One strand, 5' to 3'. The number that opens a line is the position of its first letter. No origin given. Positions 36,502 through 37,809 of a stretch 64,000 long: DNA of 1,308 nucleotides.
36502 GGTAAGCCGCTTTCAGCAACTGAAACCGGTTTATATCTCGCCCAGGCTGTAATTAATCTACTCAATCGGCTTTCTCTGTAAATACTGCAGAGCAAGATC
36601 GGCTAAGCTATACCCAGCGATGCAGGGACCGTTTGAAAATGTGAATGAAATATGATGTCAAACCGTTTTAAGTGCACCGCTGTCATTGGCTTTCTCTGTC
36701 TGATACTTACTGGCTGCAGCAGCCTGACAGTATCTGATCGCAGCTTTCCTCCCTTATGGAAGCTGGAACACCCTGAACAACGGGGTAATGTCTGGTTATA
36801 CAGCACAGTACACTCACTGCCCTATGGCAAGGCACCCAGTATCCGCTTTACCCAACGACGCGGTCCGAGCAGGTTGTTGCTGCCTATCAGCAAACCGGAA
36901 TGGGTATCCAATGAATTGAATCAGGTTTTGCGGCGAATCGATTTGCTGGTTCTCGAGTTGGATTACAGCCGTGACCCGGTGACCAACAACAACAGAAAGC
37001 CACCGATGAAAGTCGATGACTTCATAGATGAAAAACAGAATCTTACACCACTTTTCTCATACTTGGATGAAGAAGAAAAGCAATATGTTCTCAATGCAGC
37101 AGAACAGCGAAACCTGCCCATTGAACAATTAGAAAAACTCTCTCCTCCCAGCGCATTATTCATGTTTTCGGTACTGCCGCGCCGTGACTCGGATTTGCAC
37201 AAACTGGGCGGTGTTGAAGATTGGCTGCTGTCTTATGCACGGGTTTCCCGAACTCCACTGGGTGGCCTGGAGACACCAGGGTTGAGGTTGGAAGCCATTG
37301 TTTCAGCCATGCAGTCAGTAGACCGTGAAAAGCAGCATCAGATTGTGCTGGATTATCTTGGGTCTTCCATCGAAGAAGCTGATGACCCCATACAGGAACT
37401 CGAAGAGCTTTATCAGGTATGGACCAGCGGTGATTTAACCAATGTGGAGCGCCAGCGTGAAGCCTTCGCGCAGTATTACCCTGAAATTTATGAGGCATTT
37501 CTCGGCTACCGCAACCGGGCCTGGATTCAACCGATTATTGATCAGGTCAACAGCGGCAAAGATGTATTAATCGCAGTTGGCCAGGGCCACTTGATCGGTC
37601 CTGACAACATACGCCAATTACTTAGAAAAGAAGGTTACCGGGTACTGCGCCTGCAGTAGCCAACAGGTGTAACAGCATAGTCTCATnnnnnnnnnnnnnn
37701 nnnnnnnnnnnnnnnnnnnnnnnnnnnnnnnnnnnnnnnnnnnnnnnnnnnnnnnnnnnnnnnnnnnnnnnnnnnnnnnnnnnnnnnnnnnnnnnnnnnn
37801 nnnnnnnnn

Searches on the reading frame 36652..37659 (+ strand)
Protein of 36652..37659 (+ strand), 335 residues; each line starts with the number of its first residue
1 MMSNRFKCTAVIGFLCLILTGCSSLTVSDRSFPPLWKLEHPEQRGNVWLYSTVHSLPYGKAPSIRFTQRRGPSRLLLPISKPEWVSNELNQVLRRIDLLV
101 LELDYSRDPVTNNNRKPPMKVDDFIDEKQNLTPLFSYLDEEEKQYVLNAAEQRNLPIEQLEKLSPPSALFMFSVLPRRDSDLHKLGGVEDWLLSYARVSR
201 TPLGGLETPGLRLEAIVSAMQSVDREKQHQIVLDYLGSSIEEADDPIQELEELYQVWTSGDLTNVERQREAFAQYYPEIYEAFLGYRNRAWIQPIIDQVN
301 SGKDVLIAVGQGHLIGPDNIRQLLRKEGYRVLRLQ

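Call 71: search_protein_families(library=pfam, proteins=[window:36652-37659:+], max_evalue=0.00001)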
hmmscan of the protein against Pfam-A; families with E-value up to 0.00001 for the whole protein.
window:36652-37659:+ (335 aa): 1 family
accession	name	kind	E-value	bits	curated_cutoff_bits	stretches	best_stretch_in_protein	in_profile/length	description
PF01963.22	TraB_PrgY_gumN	-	2.2e-38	133.1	26.8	1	83-331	26-261/263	TraB/PrgY/gumN family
